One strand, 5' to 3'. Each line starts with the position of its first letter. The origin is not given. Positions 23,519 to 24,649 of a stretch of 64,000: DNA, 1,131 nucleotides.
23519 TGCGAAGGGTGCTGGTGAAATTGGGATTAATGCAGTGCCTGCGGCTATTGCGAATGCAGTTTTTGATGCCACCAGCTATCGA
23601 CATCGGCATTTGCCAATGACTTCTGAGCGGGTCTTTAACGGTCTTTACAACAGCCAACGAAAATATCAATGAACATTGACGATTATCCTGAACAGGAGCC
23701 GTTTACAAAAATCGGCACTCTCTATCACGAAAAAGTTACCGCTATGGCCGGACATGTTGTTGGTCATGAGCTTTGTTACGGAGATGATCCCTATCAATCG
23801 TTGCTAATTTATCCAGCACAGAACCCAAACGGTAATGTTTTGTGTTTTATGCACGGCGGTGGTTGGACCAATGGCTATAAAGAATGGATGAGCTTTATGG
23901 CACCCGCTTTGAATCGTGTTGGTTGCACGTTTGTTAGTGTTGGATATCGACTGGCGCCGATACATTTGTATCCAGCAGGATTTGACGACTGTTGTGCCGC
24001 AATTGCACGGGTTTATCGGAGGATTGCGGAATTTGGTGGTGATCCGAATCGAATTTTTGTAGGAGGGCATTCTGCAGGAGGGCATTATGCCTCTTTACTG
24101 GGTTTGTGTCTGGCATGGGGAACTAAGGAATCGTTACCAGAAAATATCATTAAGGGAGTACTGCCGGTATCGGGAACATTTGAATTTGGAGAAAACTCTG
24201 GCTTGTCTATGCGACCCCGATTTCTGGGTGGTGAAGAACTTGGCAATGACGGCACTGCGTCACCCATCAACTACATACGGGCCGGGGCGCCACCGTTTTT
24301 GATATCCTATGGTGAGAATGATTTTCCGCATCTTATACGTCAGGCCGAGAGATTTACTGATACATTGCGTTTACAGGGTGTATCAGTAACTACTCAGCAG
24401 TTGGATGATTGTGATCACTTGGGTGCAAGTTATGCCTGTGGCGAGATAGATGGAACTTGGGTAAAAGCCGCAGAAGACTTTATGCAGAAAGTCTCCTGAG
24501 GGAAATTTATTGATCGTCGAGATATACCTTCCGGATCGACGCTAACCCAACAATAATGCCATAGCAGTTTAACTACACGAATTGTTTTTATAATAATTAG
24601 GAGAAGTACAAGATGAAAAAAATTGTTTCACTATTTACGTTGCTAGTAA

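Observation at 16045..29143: Incomplete NicX-type N-heteroaromatic catabolic island with its own cofactor maturation genes and a Liv-type importer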

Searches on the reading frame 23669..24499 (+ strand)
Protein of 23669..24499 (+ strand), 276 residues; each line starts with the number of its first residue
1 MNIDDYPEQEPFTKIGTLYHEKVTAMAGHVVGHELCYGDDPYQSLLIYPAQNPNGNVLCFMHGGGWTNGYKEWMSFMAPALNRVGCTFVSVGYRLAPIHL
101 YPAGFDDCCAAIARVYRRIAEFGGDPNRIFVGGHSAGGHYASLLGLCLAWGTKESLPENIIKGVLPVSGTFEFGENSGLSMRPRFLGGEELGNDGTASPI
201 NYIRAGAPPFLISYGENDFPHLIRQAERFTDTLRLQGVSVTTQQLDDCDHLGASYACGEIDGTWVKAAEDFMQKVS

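Call 3: search_protein_families(library=pfam, proteins=[window:23669-24499:+])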
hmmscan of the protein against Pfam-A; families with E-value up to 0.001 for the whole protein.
window:23669-24499:+ (276 aa): 5 families
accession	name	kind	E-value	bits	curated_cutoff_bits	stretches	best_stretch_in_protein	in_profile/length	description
PF07859.19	Abhydrolase_3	-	1.5e-26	93.9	25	1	59-250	2-206/210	alpha/beta hydrolase fold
PF20434.5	BD-FAE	-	1.2e-23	84.2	26.8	1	52-231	10-213/215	BD-FAE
PF00135.34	COesterase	-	1.4e-10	41.2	27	1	51-146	98-202/515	Carboxylesterase family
PF00326.27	Peptidase_S9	-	4.7e-06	26.7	22.6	0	197-274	132-208/213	Prolyl oligopeptidase family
PF12697.13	Abhydrolase_6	-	3.1e-05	25.2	26.3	1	60-187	3-109/217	Alpha/beta hydrolase family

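Call 4: search_protein_families(library=ncbifam, proteins=[window:23669-24499:+])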
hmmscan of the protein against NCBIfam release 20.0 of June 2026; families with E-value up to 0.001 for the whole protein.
window:23669-24499:+ (276 aa): 11 families
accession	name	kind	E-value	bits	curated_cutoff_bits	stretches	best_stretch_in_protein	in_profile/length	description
NF058653.1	LipP1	equivalog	5.2e-25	87.9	350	1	49-144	65-161/300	LipP1 family hormone-sensitive lipase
NF052354.1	EstLipQMycob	equivalog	5e-20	71.5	700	1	55-241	165-364/418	esterase LipQ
NF033149.0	CHL_hydrolase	equivalog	1.7e-15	56.7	500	1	54-143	74-164/310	chloramphenicol hydrolase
NF058651.1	GESAG_HSLs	subfamily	1.9e-14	53.5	430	1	46-145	58-154/296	GESAG motif subfamily hormone-sensitive lipase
NF058665.1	HaHSL_fam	equivalog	5.5e-14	52.2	320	1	31-234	37-230/260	hormone-sensitive lipase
NF007547.0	PRK10162.1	equivalog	1.1e-11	44.3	389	1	47-181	76-206/321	acetyl esterase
NF058649.1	GTSAG_HSLs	subfamily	2.8e-11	43.4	380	1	48-140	81-170/312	GTSAG motif subfamily hormone-sensitive lipase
NF058650.1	GCSAG_HSLs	subfamily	9.1e-08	32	410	1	54-165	84-188/314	GCSAG motif subfamily hormone-sensitive lipase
NF041902.1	pecacetest_PaeX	equivalog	4e-07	29.3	550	1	46-148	66-172/318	pectin acetylesterase PaeX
NF042968.1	AcxylEst_AxeA1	equivalog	2.7e-06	26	700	1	35-144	28-137/459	acetylxylan esterase AxeA1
NF050058.1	e_dPHAscl_type1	hypoth_equivalog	0.00047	19.7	150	1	113-146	89-123/276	extracellular catalytic domain type 1 short-chain-length polyhydroxyalkanoate depolymerase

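Call 9: find_encoding_contigs(protein=window:23669-24499:+, flank=10000, max_places=6)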
Protein window:23669-24499:+ (276 aa): 23 contigs read that carry it; 6 places shown.
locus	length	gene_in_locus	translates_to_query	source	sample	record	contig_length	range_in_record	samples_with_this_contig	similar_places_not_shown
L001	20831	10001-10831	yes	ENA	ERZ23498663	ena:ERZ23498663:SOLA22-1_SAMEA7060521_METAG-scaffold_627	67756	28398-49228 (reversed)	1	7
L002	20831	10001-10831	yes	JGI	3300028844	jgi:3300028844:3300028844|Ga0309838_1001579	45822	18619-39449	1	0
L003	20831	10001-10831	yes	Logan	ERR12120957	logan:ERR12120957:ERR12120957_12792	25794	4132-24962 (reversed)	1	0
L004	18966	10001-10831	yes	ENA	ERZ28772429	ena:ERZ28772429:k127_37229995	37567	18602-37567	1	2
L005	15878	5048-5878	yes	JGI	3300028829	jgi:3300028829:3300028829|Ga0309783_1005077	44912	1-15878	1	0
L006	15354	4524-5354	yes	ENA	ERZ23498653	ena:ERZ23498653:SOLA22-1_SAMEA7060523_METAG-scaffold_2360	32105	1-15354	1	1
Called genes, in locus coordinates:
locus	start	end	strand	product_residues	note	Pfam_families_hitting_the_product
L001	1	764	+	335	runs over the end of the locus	PF03009:GDPD, PF13653:GDPD_2 (weak)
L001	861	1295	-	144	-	-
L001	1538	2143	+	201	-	PF00300:His_Phos_1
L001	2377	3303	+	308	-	PF02625:XdhC_CoxI, PF13478:XdhC_C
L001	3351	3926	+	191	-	PF12804:NTP_transf_3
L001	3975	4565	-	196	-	PF00440:TetR_N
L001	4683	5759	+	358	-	PF26233:NicX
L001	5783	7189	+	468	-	PF06240:COXG, PF10604:Polyketide_cyc2 (weak), PF00941:FAD_binding_5, PF03450:CO_deh_flav_C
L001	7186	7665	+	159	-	PF00111:Fer2 (weak), PF13085:Fer2_3, PF01799:Fer2_2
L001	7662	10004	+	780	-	PF01315:Ald_Xan_dh_C, PF02738:MoCoBD_1, PF20256:MoCoBD_2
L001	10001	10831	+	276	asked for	PF00135:COesterase, PF20434:BD-FAE, PF07859:Abhydrolase_3, PF00326:Peptidase_S9 (faint)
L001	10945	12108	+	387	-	PF13458:Peripla_BP_6, PF13433:Peripla_BP_5, PF01094:ANF_receptor (weak)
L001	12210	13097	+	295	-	PF02653:BPD_transp_2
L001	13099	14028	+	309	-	PF02653:BPD_transp_2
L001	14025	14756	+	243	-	PF00005:ABC_tran, PF12399:BCA_ABC_TP_C (weak)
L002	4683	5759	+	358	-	PF26233:NicX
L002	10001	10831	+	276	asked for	PF00135:COesterase, PF20434:BD-FAE, PF07859:Abhydrolase_3, PF00326:Peptidase_S9 (faint)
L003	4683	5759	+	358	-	PF26233:NicX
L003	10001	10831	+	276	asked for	PF00135:COesterase, PF20434:BD-FAE, PF07859:Abhydrolase_3, PF00326:Peptidase_S9 (faint)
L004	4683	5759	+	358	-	PF26233:NicX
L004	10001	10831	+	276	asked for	PF00135:COesterase, PF20434:BD-FAE, PF07859:Abhydrolase_3, PF00326:Peptidase_S9 (faint)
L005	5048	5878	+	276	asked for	PF00135:COesterase, PF20434:BD-FAE, PF07859:Abhydrolase_3, PF00326:Peptidase_S9 (faint)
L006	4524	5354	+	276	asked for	PF00135:COesterase, PF20434:BD-FAE, PF07859:Abhydrolase_3, PF00326:Peptidase_S9 (faint)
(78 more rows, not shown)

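Call 28: search_solved_structures(query=window:23669-24499:+, max_evalue=0.00001)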
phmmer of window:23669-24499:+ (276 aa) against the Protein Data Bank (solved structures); distinct sequences matched with E-value up to 0.00001: 95 (the best 60 are shown).
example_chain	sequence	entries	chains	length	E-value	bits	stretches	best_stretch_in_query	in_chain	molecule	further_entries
4ypv_A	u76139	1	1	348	3.7e-18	69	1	56-146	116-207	Est8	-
7b4q_A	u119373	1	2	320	7.6e-17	64.7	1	39-147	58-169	Lipase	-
4zrs_A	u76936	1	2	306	1.5e-16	63.8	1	31-230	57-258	Esterase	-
6k34_B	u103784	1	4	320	1.9e-16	63.4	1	49-147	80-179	Lipase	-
1jji_A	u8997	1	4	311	3.8e-15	59.2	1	48-238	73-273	Carboxylesterase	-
1evq_A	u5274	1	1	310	6.6e-15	58.4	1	53-146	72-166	SERINE HYDROLASE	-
9ju4_A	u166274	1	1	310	6.7e-15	58.4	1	53-146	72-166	Alpha/beta hydrolase fold-3 domain protein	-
7at0_A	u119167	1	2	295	9e-15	57.9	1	49-258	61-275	EstD11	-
7at3_A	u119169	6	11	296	9.1e-15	57.9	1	49-258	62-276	EstD11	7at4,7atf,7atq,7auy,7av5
1qz3_A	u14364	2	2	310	1.1e-14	57.6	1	53-146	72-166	CARBOXYLESTERASE EST2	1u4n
5jd5_A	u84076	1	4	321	1.8e-14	57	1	45-144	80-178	MGS-MilE3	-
7nb5_A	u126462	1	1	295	2.3e-14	56.6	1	49-258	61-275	EstD11 S144A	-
7at2_A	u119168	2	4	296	2.4e-14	56.6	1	49-258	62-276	EstD11 S144A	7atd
8q03_C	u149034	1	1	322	2.8e-14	56.3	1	47-163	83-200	ORF30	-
8q03_A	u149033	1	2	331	3e-14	56.2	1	47-163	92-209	ORF30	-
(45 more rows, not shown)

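Call 64: find_homologous_proteins(query=window:23669-24496:+, max_evalue=0.00001)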
Query window:23669-24496:+ (276 aa): 1525 proteins with E <= 0.00001 among 1968 candidates; the best 120 are listed.
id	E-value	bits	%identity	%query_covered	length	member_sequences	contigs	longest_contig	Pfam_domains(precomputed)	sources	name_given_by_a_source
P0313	6.7e-192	654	100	100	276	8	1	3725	PF00135.35,PF00326.28,PF07859.20,PF20434.6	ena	-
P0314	1.6e-146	505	76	100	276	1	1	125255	PF00135.35,PF00326.28,PF07859.20,PF20434.6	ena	-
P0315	1.9e-145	502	75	100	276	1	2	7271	PF00135.35,PF00326.28,PF07859.20,PF12697.14,PF20434.6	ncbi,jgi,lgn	ncbi:MAG: arylformamidase [Parasphingorhabdus sp.]|jgi:arylformamidase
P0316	9.9e-135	467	68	99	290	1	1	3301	PF00135.35,PF00326.28,PF07859.20,PF20434.6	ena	-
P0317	7.6e-130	451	68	100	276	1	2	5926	PF00135.35,PF00326.28,PF07859.20,PF20434.6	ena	-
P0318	3.0e-124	432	65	99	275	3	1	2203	PF00135.35,PF00326.28,PF07859.20,PF20434.6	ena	-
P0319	9.7e-122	424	64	99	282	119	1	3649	PF00135.35,PF00326.28,PF07859.20,PF20434.6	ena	-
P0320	4.2e-121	422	62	99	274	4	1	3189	PF00135.35,PF07859.20,PF20434.6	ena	-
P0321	4.3e-118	412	62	99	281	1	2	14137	PF00135.35,PF00326.28,PF07859.20,PF20434.6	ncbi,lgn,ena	-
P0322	1.1e-117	411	64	100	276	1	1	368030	PF00135.35,PF00326.28,PF07859.20,PF20434.6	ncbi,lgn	-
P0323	3.6e-116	406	63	100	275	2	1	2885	PF00135.35,PF00326.28,PF07859.20,PF20434.6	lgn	-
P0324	5.4e-116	405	62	100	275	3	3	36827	PF00135.35,PF00326.28,PF07859.20,PF20434.6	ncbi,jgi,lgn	ncbi:MAG: arylformamidase [Gammaproteobacteria bacterium]|jgi:arylformamidase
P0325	9.9e-112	391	61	99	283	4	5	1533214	PF00135.35,PF00326.28,PF07859.20,PF12697.14,PF20434.6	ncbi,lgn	ncbi:MAG: alpha/beta hydrolase [Alphaproteobacteria bacterium]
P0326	1.8e-111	390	61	100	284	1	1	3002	PF00135.35,PF00326.28,PF07859.20,PF12697.14,PF20434.6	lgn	-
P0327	1.3e-110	387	62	100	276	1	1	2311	PF00135.35,PF00326.28,PF07859.20,PF20434.6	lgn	-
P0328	1.5e-110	387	61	99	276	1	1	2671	PF00135.35,PF00326.28,PF07859.20,PF12697.14,PF20434.6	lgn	-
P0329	8.5e-109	381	59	99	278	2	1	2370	PF00135.35,PF00326.28,PF07859.20,PF20434.6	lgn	-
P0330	8.6e-109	381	57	99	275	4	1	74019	PF00135.35,PF00326.28,PF07859.20,PF20434.6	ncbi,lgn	ncbi:MAG: alpha/beta hydrolase [Burkholderiaceae bacterium]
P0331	9.9e-109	381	60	99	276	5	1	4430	PF00135.35,PF00326.28,PF07859.20,PF12697.14,PF20434.6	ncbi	-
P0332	3.8e-108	379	59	99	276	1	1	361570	PF00135.35,PF00326.28,PF07859.20,PF20434.6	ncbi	ncbi:MAG: alpha/beta hydrolase [Alphaproteobacteria bacterium]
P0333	5.8e-108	379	59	99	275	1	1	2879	PF00135.35,PF00326.28,PF07859.20,PF12697.14,PF20434.6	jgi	-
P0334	8.4e-108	378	60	100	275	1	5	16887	PF00135.35,PF00326.28,PF07859.20,PF20434.6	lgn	-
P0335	3.1e-107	376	56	99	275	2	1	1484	PF00135.35,PF00326.28,PF07859.20,PF12697.14,PF20434.6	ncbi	-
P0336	7.2e-107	375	60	97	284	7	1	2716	PF00135.35,PF00326.28,PF07859.20,PF12697.14,PF20434.6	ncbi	-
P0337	1.3e-106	374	60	96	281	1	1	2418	PF00135.35,PF00326.28,PF07859.20,PF12697.14,PF20434.6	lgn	-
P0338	6.5e-106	372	58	99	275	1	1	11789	PF00135.35,PF00326.28,PF07859.20,PF20434.6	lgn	-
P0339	2.2e-105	370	57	100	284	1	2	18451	PF00135.35,PF00326.28,PF07859.20,PF12697.14,PF20434.6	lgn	-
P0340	4.3e-105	369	59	99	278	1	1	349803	PF00135.35,PF00326.28,PF07859.20,PF20434.6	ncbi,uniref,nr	ncbi:alpha/beta hydrolase [Ruegeria lacuscaerulensis]|uniref:alpha/beta hydrolase n=1 Tax=Ruegeria l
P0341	4.5e-105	369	59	97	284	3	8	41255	PF00135.35,PF00326.28,PF07859.20,PF12697.14,PF20434.6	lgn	-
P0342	1.5e-104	367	58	96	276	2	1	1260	PF00135.35,PF00326.28,PF07859.20,PF20434.6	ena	-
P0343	1.9e-104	367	58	99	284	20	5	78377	PF00135.35,PF00326.28,PF07859.20,PF12697.14,PF20434.6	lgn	-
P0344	2.5e-104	367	58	100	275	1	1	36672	PF00135.35,PF00326.28,PF07859.20,PF20434.6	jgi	-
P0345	4.3e-104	366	58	100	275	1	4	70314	PF00135.35,PF00326.28,PF07859.20,PF20434.6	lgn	-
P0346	8.1e-104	365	57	100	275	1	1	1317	PF00135.35,PF00326.28,PF07859.20,PF20434.6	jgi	jgi:arylformamidase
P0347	1.4e-103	364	57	96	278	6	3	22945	PF00135.35,PF00326.28,PF07859.20,PF20434.6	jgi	jgi:arylformamidase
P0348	1.4e-103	364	57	99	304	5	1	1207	PF00135.35,PF00326.28,PF07859.20,PF20434.6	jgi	jgi:arylformamidase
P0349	2.6e-103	363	58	99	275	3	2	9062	PF00135.35,PF00326.28,PF07859.20,PF12146.16,PF20434.6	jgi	jgi:acetyl esterase/lipase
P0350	2.7e-103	363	59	99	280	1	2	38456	PF00135.35,PF00326.28,PF07859.20,PF12146.16,PF20434.6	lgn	-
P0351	3.1e-103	363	58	99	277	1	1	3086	PF00135.35,PF00326.28,PF07859.20,PF20434.6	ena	-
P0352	4.6e-103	363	58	100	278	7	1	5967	PF00135.35,PF00326.28,PF07859.20,PF20434.6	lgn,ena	-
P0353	7.7e-103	362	57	99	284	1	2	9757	PF00135.35,PF00326.28,PF07859.20,PF12697.14,PF20434.6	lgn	-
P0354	9.5e-103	362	58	99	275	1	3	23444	PF00135.35,PF00326.28,PF07859.20,PF20434.6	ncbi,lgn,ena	-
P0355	1.1e-102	361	58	99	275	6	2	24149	PF00326.28,PF07859.20,PF20434.6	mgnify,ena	mgnify:CR=1 FL=1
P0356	1.3e-102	361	58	99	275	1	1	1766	PF00135.35,PF00326.28,PF07859.20,PF20434.6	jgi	jgi:arylformamidase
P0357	1.5e-102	361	57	99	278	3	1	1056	PF00135.35,PF00326.28,PF07859.20,PF20434.6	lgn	-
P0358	3.9e-102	360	56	99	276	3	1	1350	PF00135.35,PF00326.28,PF07859.20,PF12697.14,PF20434.6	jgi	-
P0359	6.0e-102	359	57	99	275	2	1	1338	PF00135.35,PF00326.28,PF07859.20,PF12697.14,PF20434.6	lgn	-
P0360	6.0e-102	359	57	99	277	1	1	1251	PF00135.35,PF00326.28,PF07859.20,PF20434.6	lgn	-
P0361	1.5e-101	358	57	99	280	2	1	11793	PF00135.35,PF00326.28,PF07859.20,PF20434.6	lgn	-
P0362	2.1e-101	357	57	99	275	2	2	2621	PF00135.35,PF00326.28,PF07859.20,PF12697.14,PF20434.6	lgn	-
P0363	2.1e-101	357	58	98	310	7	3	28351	PF00135.35,PF00326.28,PF07859.20,PF20434.6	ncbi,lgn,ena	-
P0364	2.2e-101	357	57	99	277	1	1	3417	PF00326.28,PF07859.20,PF12697.14,PF20434.6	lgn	-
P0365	2.6e-101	357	56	99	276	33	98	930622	PF00135.35,PF00326.28,PF07859.20,PF12697.14,PF20434.6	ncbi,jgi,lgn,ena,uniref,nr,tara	ncbi:MAG: hypothetical protein CMM78_03860 [Rhodospirillaceae bacterium]|jgi:acetyl esterase/lipase|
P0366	2.7e-101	357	57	99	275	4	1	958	PF00135.35,PF00326.28,PF07859.20,PF12697.14,PF20434.6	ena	-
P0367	3.3e-101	357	56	100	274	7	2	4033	PF00135.35,PF00326.28,PF07859.20,PF20434.6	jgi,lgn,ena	jgi:arylformamidase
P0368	3.5e-101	356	56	99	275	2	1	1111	PF00135.35,PF00326.28,PF07859.20,PF12697.14,PF20434.6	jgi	jgi:acetyl esterase/lipase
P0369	3.6e-101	356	57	100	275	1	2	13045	PF00135.35,PF00326.28,PF07859.20,PF20434.6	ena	-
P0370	3.6e-101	356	57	99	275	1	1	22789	PF00326.28,PF07859.20,PF20434.6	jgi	jgi:arylformamidase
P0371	3.8e-101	356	58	99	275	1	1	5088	PF00135.35,PF00326.28,PF07859.20,PF20434.6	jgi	jgi:arylformamidase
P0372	4.5e-101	356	56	99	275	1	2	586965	PF00135.35,PF00326.28,PF07859.20,PF12697.14,PF20434.6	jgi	jgi:acetyl esterase/lipase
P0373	5.2e-101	356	57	98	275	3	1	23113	PF00135.35,PF00326.28,PF07859.20,PF12697.14,PF20434.6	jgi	-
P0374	5.7e-101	356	57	99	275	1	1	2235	PF00135.35,PF00326.28,PF07859.20,PF12697.14,PF20434.6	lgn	-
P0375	9.6e-101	355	57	99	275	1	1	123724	PF00135.35,PF00326.28,PF07859.20,PF20434.6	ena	-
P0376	1.0e-100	355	57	99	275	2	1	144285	PF00135.35,PF00326.28,PF07859.20,PF20434.6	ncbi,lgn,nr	ncbi:MAG: alpha/beta hydrolase [Alphaproteobacteria bacterium]|nr:alpha/beta hydrolase [Alphaproteob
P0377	1.2e-100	355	56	100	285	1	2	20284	PF00135.35,PF00326.28,PF07859.20,PF12697.14,PF20434.6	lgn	-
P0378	1.3e-100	355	55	100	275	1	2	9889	PF00135.35,PF00326.28,PF07859.20,PF12697.14,PF20434.6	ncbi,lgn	-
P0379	1.3e-100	355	57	100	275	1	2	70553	PF00135.35,PF00326.28,PF07859.20,PF20434.6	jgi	jgi:acetyl esterase/lipase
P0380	1.6e-100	354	56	100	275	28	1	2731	PF00135.35,PF00326.28,PF07859.20,PF12697.14,PF20434.6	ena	-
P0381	2.9e-100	353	59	94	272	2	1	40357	PF00135.35,PF00326.28,PF07859.20,PF20434.6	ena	-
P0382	3.0e-100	353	57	99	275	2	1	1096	PF00135.35,PF00326.28,PF07859.20,PF12697.14,PF20434.6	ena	-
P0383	3.4e-100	353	58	98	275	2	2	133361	PF00135.35,PF00326.28,PF07859.20,PF20434.6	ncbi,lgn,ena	-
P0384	3.6e-100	353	56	99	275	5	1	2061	PF00135.35,PF00326.28,PF07859.20,PF20434.6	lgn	-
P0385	4.1e-100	353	58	98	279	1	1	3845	PF00135.35,PF00326.28,PF07859.20,PF20434.6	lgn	-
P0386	6.4e-100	352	57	100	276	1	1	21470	PF00135.35,PF00326.28,PF07859.20,PF12697.14,PF20434.6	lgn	-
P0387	7.9e-100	352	57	99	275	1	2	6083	PF00135.35,PF00326.28,PF07859.20,PF20434.6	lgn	-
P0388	1.0e-99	352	55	99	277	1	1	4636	PF00135.35,PF00326.28,PF07859.20,PF20434.6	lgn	-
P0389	1.0e-99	352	55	100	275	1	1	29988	PF00135.35,PF00326.28,PF07859.20,PF20434.6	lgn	-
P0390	1.1e-99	352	56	99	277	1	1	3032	PF00135.35,PF00326.28,PF07859.20,PF20434.6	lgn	-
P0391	1.1e-99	352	55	100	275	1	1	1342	PF00135.35,PF00326.28,PF07859.20,PF20434.6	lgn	-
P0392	1.2e-99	351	58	99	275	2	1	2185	PF00135.35,PF00326.28,PF07859.20,PF12697.14,PF20434.6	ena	-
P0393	1.3e-99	351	55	100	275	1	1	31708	PF00135.35,PF00326.28,PF07859.20,PF12697.14,PF20434.6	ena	-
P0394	1.6e-99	351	56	99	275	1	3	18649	PF00135.35,PF00326.28,PF07859.20,PF20434.6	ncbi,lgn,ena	-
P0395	2.9e-99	350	57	99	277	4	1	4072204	PF00135.35,PF00326.28,PF07859.20,PF12697.14,PF20434.6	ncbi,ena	-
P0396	2.9e-99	350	58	99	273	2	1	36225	PF00135.35,PF00326.28,PF07859.20,PF20434.6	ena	-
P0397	3.1e-99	350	54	100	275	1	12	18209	PF00135.35,PF00326.28,PF07859.20,PF20434.6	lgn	-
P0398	4.4e-99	350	57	99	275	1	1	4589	PF00135.35,PF00326.28,PF07859.20,PF12697.14,PF20434.6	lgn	-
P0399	5.1e-99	349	57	99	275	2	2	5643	PF00135.35,PF00326.28,PF07859.20,PF20434.6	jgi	jgi:acetyl esterase/lipase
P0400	5.5e-99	349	56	100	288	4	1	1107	PF00135.35,PF00326.28,PF07859.20,PF20434.6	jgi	jgi:acetyl esterase/lipase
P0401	5.8e-99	349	56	98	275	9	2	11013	PF00135.35,PF00326.28,PF07859.20,PF12697.14,PF20434.6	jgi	-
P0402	6.2e-99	349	56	100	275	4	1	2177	PF00135.35,PF00326.28,PF07859.20,PF12697.14,PF20434.6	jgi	jgi:arylformamidase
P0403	8.1e-99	349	58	99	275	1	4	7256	PF00135.35,PF00326.28,PF07859.20,PF20434.6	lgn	-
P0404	8.2e-99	349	55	99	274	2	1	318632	PF00135.35,PF00326.28,PF07859.20,PF12697.14,PF20434.6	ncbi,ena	-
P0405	8.5e-99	349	55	99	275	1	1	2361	PF00135.35,PF00326.28,PF07859.20,PF20434.6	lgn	-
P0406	9.3e-99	348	56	99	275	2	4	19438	PF00135.35,PF00326.28,PF07859.20,PF12697.14,PF20434.6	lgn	-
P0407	1.0e-98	348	56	98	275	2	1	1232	PF00135.35,PF00326.28,PF07859.20,PF12697.14,PF20434.6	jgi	-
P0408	1.1e-98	348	55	99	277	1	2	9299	PF00135.35,PF00326.28,PF07859.20,PF20434.6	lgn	-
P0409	1.1e-98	348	53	100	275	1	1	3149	PF00326.28,PF07859.20,PF20408.5,PF12697.14,PF12146.16,PF20434.6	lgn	-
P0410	1.2e-98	348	55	100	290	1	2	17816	PF00135.35,PF00326.28,PF07859.20,PF12697.14,PF20434.6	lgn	-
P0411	1.4e-98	348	56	99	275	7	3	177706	PF00135.35,PF00326.28,PF07859.20,PF20434.6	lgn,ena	-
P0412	1.4e-98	348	57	99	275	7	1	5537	PF00135.35,PF00326.28,PF07859.20,PF20434.6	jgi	jgi:arylformamidase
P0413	1.6e-98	348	55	100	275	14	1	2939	PF00135.35,PF00326.28,PF07859.20,PF12697.14,PF20434.6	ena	-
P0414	1.6e-98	348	57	98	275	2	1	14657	PF00135.35,PF00326.28,PF07859.20,PF12697.14,PF20434.6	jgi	-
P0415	1.7e-98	348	54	99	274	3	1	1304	PF00135.35,PF00326.28,PF07859.20,PF12697.14,PF20434.6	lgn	-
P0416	1.8e-98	348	56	99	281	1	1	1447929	PF00135.35,PF00326.28,PF07859.20,PF20434.6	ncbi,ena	-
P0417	2.0e-98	347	56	100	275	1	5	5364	PF00135.35,PF00326.28,PF07859.20,PF20434.6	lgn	-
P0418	2.5e-98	347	56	100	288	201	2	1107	PF00135.35,PF00326.28,PF07859.20,PF20434.6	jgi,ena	jgi:hypothetical protein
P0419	2.7e-98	347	57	99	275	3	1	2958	PF00135.35,PF00326.28,PF07859.20,PF20434.6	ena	-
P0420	3.0e-98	347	55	99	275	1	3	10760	PF00135.35,PF00326.28,PF07859.20,PF20434.6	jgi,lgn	jgi:acetyl esterase/lipase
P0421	3.4e-98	347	57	98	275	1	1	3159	PF00135.35,PF00326.28,PF07859.20,PF20434.6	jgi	jgi:arylformamidase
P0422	3.5e-98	347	56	100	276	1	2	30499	PF00135.35,PF00326.28,PF07859.20,PF12697.14,PF20434.6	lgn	-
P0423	3.8e-98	346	57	98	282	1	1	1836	PF00135.35,PF00326.28,PF07859.20,PF20434.6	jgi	jgi:acetyl esterase/lipase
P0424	4.0e-98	346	56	99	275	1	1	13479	PF00135.35,PF00326.28,PF07859.20,PF12697.14,PF12146.16,PF20434.6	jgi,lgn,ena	-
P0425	6.0e-98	346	56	98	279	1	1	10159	PF00135.35,PF00326.28,PF07859.20,PF12697.14,PF20434.6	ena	-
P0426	1.1e-97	345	56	99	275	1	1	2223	PF00135.35,PF00326.28,PF07859.20,PF20434.6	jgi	jgi:arylformamidase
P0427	1.1e-97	345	54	99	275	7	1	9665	PF00135.35,PF00326.28,PF07859.20,PF12697.14,PF20434.6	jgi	jgi:acetyl esterase/lipase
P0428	1.3e-97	345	55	99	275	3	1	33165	PF00135.35,PF00326.28,PF07859.20,PF20434.6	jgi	jgi:acetyl esterase/lipase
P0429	1.6e-97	344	58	99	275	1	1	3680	PF00326.28,PF07859.20,PF20434.6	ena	-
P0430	1.7e-97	344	56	100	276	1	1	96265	PF00326.28,PF07859.20,PF20434.6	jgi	jgi:arylformamidase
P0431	2.1e-97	344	54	99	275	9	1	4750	PF00135.35,PF00326.28,PF07859.20,PF12697.14,PF20434.6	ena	-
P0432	2.5e-97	344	55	99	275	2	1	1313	PF00135.35,PF00326.28,PF07859.20,PF12697.14,PF20434.6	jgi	jgi:acetyl esterase/lipase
